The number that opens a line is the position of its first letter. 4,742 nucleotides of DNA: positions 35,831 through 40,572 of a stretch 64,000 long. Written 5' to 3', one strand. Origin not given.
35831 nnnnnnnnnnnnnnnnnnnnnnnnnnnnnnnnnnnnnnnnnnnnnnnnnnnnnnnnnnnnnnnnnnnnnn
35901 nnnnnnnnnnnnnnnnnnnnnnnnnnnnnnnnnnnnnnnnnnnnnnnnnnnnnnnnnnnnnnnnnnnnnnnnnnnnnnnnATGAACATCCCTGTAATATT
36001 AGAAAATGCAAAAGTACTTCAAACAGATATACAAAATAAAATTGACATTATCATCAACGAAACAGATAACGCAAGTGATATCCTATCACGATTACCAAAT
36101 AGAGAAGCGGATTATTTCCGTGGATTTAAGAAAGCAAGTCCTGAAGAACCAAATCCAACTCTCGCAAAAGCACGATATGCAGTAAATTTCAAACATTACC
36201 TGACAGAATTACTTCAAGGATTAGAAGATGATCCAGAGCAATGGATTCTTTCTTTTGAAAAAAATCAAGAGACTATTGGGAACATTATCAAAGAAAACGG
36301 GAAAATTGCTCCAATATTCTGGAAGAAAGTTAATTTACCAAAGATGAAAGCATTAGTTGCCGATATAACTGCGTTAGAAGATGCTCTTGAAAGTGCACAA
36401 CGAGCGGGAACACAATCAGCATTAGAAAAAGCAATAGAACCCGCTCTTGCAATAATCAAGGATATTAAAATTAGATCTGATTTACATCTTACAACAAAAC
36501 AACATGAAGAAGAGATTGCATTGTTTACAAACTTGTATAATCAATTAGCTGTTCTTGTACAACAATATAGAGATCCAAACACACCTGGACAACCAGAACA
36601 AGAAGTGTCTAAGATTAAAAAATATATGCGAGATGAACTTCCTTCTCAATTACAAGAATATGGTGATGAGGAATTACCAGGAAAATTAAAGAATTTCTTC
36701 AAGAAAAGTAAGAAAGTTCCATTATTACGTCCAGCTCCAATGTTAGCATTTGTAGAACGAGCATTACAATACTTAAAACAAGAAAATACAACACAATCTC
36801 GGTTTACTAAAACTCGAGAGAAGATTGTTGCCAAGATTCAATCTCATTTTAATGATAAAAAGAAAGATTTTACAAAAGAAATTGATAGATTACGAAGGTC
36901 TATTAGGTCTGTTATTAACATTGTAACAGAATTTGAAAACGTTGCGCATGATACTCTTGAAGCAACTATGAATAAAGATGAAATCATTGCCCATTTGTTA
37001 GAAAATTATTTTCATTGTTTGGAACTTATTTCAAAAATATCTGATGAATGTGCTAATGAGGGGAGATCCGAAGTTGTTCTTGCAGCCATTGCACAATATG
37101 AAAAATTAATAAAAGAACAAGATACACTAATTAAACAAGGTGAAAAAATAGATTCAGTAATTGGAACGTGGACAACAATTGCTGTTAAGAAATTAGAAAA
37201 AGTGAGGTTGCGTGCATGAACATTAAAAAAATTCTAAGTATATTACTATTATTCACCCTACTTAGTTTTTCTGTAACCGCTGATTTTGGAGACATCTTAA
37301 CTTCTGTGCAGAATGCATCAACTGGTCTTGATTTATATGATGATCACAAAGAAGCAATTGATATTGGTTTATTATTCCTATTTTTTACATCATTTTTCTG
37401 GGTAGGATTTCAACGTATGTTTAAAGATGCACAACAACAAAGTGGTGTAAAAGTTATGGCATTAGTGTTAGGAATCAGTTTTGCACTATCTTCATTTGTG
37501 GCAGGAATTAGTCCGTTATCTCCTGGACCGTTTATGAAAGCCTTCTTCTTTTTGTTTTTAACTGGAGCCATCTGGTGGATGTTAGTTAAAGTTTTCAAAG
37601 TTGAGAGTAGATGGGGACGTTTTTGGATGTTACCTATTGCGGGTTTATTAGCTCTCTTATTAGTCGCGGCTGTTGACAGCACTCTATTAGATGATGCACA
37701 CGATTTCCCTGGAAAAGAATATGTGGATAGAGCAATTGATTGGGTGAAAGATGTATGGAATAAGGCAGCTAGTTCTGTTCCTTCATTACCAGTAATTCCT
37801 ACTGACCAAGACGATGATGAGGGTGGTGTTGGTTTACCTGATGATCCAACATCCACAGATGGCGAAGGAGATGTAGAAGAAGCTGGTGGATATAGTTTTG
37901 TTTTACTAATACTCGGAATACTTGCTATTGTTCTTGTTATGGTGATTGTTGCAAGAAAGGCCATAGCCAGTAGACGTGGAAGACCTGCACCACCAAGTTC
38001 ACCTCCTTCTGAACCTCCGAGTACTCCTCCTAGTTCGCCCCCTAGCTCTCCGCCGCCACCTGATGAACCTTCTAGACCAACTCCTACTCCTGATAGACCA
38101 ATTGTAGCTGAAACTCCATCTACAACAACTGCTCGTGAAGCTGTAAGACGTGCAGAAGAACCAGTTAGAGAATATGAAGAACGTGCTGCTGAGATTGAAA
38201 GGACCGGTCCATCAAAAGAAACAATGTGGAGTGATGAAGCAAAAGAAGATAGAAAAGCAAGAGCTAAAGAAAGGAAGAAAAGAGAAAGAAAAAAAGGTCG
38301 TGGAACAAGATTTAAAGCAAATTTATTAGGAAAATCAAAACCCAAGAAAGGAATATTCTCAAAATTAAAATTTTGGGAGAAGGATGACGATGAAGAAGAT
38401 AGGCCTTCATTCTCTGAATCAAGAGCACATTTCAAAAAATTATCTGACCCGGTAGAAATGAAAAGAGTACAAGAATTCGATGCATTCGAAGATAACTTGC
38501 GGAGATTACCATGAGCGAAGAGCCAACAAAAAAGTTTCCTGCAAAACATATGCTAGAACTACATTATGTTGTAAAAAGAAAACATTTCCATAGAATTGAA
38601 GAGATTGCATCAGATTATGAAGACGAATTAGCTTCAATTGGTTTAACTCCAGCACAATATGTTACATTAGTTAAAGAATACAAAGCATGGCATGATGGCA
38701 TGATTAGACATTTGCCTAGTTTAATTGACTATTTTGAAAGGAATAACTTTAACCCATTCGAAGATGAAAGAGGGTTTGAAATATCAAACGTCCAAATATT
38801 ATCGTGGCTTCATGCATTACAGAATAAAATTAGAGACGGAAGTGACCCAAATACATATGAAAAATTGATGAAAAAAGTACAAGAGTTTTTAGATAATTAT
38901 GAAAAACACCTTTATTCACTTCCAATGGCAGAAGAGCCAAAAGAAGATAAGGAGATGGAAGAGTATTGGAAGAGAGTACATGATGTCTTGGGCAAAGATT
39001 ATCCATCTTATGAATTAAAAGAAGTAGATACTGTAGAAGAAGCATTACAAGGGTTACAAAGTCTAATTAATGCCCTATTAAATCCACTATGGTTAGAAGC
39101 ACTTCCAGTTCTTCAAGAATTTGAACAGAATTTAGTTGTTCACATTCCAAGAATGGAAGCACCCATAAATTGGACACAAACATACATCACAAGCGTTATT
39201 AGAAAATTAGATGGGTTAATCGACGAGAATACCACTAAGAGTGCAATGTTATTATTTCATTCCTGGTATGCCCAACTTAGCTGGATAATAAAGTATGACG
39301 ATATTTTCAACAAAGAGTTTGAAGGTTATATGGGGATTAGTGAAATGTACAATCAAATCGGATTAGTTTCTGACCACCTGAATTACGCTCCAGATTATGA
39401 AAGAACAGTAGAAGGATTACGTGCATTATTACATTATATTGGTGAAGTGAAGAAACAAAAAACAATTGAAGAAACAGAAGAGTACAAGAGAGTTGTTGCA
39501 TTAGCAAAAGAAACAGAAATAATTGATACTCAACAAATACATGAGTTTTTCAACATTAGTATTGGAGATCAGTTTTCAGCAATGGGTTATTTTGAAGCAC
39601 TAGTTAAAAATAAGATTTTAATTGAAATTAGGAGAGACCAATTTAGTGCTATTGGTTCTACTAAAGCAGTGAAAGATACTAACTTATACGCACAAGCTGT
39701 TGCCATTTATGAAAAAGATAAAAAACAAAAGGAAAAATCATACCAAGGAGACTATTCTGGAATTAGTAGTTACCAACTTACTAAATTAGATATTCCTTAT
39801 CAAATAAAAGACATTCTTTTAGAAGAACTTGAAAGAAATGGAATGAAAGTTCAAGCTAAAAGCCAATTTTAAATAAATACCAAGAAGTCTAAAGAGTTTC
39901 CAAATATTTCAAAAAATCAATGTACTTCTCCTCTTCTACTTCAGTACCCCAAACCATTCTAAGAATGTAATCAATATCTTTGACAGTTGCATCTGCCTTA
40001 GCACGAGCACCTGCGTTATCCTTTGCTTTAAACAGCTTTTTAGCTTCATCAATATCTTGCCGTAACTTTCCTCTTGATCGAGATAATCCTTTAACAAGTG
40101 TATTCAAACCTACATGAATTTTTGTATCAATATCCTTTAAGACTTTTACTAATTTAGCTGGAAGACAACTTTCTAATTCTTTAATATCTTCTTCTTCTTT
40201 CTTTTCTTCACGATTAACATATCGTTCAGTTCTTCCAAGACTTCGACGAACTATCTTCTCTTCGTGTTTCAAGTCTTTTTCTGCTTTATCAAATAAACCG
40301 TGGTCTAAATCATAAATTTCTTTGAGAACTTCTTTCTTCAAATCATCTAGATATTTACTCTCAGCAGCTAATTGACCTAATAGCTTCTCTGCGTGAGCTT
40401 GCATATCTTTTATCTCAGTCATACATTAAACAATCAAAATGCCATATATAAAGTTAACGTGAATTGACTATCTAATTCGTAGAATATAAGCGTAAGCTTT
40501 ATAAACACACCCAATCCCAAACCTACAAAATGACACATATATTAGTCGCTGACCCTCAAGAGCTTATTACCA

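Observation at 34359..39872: Translationally coupled four-gene operon of orphan membrane, zinc-ribbon and helical proteins: candidate novel envelope-associated machine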

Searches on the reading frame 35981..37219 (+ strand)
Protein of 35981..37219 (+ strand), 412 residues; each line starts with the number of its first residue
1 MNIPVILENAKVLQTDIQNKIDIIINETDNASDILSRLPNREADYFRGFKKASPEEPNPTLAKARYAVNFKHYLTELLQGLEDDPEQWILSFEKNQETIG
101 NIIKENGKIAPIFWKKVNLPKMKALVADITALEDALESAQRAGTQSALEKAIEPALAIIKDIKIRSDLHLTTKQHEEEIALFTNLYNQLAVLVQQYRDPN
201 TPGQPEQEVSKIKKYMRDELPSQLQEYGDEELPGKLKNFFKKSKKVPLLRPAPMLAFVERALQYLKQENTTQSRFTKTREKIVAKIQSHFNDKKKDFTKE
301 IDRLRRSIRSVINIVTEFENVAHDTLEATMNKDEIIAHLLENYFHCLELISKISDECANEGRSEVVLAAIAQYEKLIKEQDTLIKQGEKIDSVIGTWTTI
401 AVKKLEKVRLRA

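Call 3: search_protein_families(library=pfam, proteins=[window:35981-37219:+], max_evalue=1)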
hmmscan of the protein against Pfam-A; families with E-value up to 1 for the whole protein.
window:35981-37219:+ (412 aa): 7 families
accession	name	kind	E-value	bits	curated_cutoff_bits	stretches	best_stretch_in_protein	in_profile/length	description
PF08649.15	DASH_Dad1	-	0.005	17.4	31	1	275-322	2-45/55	DASH complex subunit Dad1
PF04523.18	Herpes_U30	-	0.012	14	25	1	280-359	721-799/907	Herpes virus tegument protein U30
PF08984.16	DUF1858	-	0.036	14.6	32.2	0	97-137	5-49/59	Domain of unknown function (DUF1858)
PF23020.1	PEX14-like_2nd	-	0.079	13.7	23.2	1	107-195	19-108/120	Peroxisomal membrane protein PEX14-like, central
PF17109.10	Goodbye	-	0.43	11.5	24.8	1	272-329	19-75/120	fungal STAND N-terminal Goodbye domain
PF09440.15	eIF3_N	-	0.79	10.5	26.8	0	244-287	36-79/133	eIF3 subunit 6 N terminal domain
PF00838.24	TCTP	-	0.84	10.3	24.3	0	61-100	79-118/164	Translationally controlled tumour protein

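Call 6: search_protein_families(library=ncbifam, proteins=[window:35981-37219:+], max_evalue=1)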
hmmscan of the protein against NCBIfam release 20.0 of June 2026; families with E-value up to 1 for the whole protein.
window:35981-37219:+ (412 aa): 1 family
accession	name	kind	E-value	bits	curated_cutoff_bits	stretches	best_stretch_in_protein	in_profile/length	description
NF005175.0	PRK06654.1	equivalog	0.012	15.3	218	1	253-317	100-164/181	flagellar basal body-associated protein FliL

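Call 19: find_homologous_proteins(query=window:35981-37219:+, max_evalue=0.01)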
Query window:35981-37219:+ (412 aa): 2 proteins with E <= 0.01 among 6482 candidates.
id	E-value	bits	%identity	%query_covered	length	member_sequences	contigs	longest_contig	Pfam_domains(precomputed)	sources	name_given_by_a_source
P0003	8.0e-235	797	89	100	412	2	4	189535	-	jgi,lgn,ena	jgi:hypothetical protein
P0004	4.8e-171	587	91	73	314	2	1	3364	-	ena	-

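Call 33: search_protein_families(library=padloc, proteins=[window:35981-37219:+], max_evalue=0.1)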
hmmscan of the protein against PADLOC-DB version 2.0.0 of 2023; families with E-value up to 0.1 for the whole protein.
window:35981-37219:+ (412 aa): 2 families
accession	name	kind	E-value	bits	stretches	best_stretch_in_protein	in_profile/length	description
PDLC04894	PDC-S06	-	0.00017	18.3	1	101-332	95-331/740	-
PDLC02290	AbiEii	-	0.00042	17.9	0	259-304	200-245/290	AbiEii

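Call 34: search_protein_families(library=phrogs, proteins=[window:35981-37219:+], max_evalue=0.1)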
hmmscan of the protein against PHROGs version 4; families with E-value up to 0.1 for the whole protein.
window:35981-37219:+ (412 aa): 3 families
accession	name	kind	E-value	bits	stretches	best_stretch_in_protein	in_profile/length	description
phrog_5345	-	unknown function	0.018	16.5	1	258-317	41-100/104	-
phrog_5770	-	unknown function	0.085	14.2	0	263-320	66-122/135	-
phrog_4133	-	unknown function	0.095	13.8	0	279-305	36-62/67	-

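Call 38: search_solved_structures(query=A4, max_evalue=1)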
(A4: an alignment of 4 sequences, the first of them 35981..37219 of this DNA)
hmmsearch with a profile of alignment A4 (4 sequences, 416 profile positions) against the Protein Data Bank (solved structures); distinct sequences matched with E-value up to 1: 5.
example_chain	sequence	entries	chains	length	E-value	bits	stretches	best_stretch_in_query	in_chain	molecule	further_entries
5eiu_A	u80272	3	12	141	0.056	15.7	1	26-81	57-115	TRIM protein-E3 ligase Chimera | Tripartite motif-containing protein 5,Serine--tRNA ligase,Tripartite motif-containing prot | Tripartite motif-containing protei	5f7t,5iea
11cp_A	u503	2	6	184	0.087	15.1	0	298-329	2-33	designed metalloprotease TDPr3 | TDPr3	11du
9y6s_6n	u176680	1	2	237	0.5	12.6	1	122-198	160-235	Dynein arm light chain, putative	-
9rsq_E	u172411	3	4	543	0.58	12.4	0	67-115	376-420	Target of rapamycin complex 2 subunit BIT61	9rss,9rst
4tvs_A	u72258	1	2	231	0.86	11.8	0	220-284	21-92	Torsin-1A-interacting protein 1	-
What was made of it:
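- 35981..37219 (+): g2: 412-aa soluble protein, probably helical. Residues 1-63 (35981-36169) correspond to a separate 35-50-aa ORF in other loci. No family or PDB match (calls 3, 6, 38).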

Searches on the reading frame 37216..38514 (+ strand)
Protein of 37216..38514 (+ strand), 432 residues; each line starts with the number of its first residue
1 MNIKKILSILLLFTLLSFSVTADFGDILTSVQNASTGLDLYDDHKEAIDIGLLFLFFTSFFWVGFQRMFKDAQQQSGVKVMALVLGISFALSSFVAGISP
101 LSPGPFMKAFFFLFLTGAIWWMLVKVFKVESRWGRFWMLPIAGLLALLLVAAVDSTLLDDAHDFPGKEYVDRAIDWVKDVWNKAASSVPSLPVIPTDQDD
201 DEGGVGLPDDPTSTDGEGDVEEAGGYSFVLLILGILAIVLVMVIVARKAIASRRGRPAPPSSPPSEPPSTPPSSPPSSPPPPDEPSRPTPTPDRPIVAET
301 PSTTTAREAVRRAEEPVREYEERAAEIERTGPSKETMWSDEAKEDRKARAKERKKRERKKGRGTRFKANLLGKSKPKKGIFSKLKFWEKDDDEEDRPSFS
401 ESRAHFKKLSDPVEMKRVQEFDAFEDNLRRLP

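Call 3: search_protein_families(library=pfam, proteins=[window:37216-38514:+], max_evalue=1)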
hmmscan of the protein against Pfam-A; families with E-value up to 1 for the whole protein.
window:37216-38514:+ (432 aa): 2 families
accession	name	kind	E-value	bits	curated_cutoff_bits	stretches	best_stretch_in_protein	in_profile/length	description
PF11992.13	TgpA_N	-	0.29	10.5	30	1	91-258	3-103/333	TgpA N-terminal domain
PF04277.18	OAD_gamma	-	0.97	10.6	27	0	225-271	10-56/76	Oxaloacetate decarboxylase, gamma chain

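Call 6: search_protein_families(library=ncbifam, proteins=[window:37216-38514:+], max_evalue=1)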
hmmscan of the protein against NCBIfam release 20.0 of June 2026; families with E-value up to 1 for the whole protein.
window:37216-38514:+ (432 aa): 1 family
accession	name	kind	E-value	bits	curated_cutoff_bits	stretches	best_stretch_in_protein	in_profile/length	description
NF033761.1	gliding_GltJ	equivalog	5.8e-07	29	450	1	230-368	371-515/671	adventurous gliding motility protein GltJ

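Call 33: search_protein_families(library=padloc, proteins=[window:37216-38514:+], max_evalue=0.1)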
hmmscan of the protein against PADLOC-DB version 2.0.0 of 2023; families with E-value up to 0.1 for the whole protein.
window:37216-38514:+ (432 aa): 1 family
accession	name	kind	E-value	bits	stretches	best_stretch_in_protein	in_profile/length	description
PDLC04061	PD-T4-6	-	6.2e-05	20.7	1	211-366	338-493/510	-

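Call 34: search_protein_families(library=phrogs, proteins=[window:37216-38514:+], max_evalue=0.1)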
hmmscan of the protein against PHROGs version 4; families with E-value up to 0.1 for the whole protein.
window:37216-38514:+ (432 aa): 0 families

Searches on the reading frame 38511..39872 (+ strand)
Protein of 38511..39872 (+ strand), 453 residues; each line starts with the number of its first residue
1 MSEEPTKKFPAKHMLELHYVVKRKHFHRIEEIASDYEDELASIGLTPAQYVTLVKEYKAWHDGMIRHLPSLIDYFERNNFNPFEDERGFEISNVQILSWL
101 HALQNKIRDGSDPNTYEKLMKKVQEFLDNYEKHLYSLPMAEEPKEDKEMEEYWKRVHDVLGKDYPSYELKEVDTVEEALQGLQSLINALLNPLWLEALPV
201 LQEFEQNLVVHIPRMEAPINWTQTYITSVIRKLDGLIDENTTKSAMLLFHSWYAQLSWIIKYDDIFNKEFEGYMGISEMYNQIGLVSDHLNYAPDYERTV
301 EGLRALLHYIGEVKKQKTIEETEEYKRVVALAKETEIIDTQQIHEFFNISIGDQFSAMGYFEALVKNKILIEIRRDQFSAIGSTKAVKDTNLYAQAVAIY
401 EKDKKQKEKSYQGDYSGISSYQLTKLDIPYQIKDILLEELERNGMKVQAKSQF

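Call 3: search_protein_families(library=pfam, proteins=[window:38511-39872:+], max_evalue=1)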
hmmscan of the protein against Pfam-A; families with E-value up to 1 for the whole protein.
window:38511-39872:+ (453 aa): 1 family
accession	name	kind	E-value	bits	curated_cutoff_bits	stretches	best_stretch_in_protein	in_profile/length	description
PF11068.13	YlqD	-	0.0019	19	27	1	315-374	73-131/131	YlqD protein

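Call 6: search_protein_families(library=ncbifam, proteins=[window:38511-39872:+], max_evalue=1)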
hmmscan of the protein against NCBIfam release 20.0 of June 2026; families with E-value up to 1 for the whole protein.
window:38511-39872:+ (453 aa): 1 family
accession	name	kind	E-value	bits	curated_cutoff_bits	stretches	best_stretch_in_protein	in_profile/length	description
NF033854.1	esterase_BioV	equivalog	0.17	11.7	150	1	266-348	73-152/167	pimelyl-ACP methyl ester esterase BioV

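Call 33: search_protein_families(library=padloc, proteins=[window:38511-39872:+], max_evalue=0.1)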
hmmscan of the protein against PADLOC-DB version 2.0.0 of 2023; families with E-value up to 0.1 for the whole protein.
window:38511-39872:+ (453 aa): 0 families

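Call 34: search_protein_families(library=phrogs, proteins=[window:38511-39872:+], max_evalue=0.1)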
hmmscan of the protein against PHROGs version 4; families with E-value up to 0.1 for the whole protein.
window:38511-39872:+ (453 aa): 2 families
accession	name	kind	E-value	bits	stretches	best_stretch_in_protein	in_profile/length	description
phrog_2854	-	tail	0.05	13.3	1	160-453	214-455/855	tail length tape measure protein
phrog_9194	-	unknown function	0.071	14.1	0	126-156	107-137/156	-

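Call 68: search_solved_structures(query=window:38511-39872:+, max_evalue=1)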
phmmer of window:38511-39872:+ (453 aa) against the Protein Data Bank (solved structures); distinct sequences matched with E-value up to 1: 0.
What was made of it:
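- On Winged helix-turn-helix DNA-binding domain (g4 C-terminus): No HTH family in Pfam at E<=1 (call 3) and no PDB sequence match (call 68).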

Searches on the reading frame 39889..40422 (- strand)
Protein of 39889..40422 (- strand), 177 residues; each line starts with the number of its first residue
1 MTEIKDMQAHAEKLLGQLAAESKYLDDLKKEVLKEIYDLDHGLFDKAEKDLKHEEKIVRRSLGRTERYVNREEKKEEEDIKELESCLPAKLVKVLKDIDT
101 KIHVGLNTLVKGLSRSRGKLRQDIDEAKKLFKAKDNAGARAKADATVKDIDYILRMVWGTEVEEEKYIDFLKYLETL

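Call 3: search_protein_families(library=pfam, proteins=[window:39889-40422:-], max_evalue=1)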
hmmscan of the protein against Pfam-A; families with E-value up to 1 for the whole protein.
window:39889-40422:- (177 aa): 1 family
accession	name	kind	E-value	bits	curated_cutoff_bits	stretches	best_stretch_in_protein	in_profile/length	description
PF00502.25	Phycobilisome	-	0.081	13.3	22.2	1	125-157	55-87/155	Phycobilisome protein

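Call 6: search_protein_families(library=ncbifam, proteins=[window:39889-40422:-], max_evalue=1)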
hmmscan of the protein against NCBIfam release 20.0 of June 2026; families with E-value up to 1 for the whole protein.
window:39889-40422:- (177 aa): 1 family
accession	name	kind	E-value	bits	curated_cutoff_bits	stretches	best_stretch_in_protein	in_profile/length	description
NF003119.0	PRK04036.1-4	equivalog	0.0064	15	823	1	38-124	121-197/590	DNA-directed DNA polymerase II small subunit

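Call 33: search_protein_families(library=padloc, proteins=[window:39889-40422:-], max_evalue=0.1)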
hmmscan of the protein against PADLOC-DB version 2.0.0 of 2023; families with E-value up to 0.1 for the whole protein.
window:39889-40422:- (177 aa): 1 family
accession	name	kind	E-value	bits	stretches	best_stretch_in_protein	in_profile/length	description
PDLC01222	typeIV_Cas11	-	0.036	12.5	0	7-39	27-59/94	CAS-IV-C; effector_SS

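Call 34: search_protein_families(library=phrogs, proteins=[window:39889-40422:-], max_evalue=0.1)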
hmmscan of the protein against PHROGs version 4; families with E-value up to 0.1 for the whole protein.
window:39889-40422:- (177 aa): 1 family
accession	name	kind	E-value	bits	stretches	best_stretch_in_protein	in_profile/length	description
phrog_32750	-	unknown function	0.049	15.2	0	12-59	26-72/102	-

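Call 39: search_solved_structures(query=A5, max_evalue=1)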
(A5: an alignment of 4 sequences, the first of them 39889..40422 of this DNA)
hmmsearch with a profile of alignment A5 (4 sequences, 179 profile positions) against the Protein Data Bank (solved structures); distinct sequences matched with E-value up to 1: 6.
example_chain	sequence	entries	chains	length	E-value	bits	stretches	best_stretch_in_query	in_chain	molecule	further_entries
7zr2_A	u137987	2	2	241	0.00013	25.1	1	98-170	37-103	Spike protein S2',Chimeric protein mimic of SARS-CoV-2 Spike HR1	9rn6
7wxz_A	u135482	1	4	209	0.075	16.2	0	94-175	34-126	Spike protein S2'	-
28nt_M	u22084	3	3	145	0.14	15.3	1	83-145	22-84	Large ribosomal subunit protein bL17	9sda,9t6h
7y9n_A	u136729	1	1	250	0.33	14.1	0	95-121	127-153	Spike protein S2',5HB-H2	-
7eiv_C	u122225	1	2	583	0.53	13.4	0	53-107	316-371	Glycine--tRNA ligase beta subunit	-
7yse_C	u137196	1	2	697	0.85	12.7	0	53-107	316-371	Glycine--tRNA ligase beta subunit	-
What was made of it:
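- On ESCRT-III, PspA or CdvA-type membrane-remodelling proteins (g2, g4, cc): PDB profile searches are empty (calls 38, 39, 68).
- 39889..40422 (-): cc: convergent 177-aa helical protein with an invariant GRTERY motif. It co-occurs with the operon. No family match (calls 3, 6, 39).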
